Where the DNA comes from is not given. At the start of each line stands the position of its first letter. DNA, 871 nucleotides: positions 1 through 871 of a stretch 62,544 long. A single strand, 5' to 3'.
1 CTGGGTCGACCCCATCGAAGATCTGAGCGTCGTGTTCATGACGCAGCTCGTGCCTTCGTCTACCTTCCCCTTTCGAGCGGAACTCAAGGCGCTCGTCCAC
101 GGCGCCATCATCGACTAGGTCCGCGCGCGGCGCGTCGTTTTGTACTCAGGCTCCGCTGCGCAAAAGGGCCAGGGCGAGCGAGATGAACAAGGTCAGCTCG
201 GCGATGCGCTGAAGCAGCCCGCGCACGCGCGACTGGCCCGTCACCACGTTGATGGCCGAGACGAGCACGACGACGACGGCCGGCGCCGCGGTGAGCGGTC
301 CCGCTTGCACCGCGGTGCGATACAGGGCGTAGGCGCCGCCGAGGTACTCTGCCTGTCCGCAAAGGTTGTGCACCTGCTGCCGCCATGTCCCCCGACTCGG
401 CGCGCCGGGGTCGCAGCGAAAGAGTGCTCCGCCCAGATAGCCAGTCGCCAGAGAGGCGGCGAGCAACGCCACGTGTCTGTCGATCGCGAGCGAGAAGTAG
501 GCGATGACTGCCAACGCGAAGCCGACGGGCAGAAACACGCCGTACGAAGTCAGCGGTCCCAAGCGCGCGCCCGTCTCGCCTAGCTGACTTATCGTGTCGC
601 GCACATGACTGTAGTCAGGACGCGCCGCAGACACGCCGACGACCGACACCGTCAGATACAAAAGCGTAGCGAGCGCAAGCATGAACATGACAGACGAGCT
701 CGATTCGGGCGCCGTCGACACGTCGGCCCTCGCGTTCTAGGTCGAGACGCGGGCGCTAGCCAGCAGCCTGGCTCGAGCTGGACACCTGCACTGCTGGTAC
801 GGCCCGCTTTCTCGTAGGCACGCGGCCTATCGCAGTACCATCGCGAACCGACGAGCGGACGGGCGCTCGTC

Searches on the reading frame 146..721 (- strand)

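Call 47: search_protein_families(library=pfam, proteins=[window:146-721:-], max_evalue=0.001)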
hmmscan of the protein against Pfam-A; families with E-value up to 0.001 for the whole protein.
window:146-721:- (191 aa): 1 family
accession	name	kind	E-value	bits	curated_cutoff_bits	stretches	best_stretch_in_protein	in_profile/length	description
PF06197.19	DUF998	-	1.1e-12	48.5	30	1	17-186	2-182/184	Protein of unknown function (DUF998)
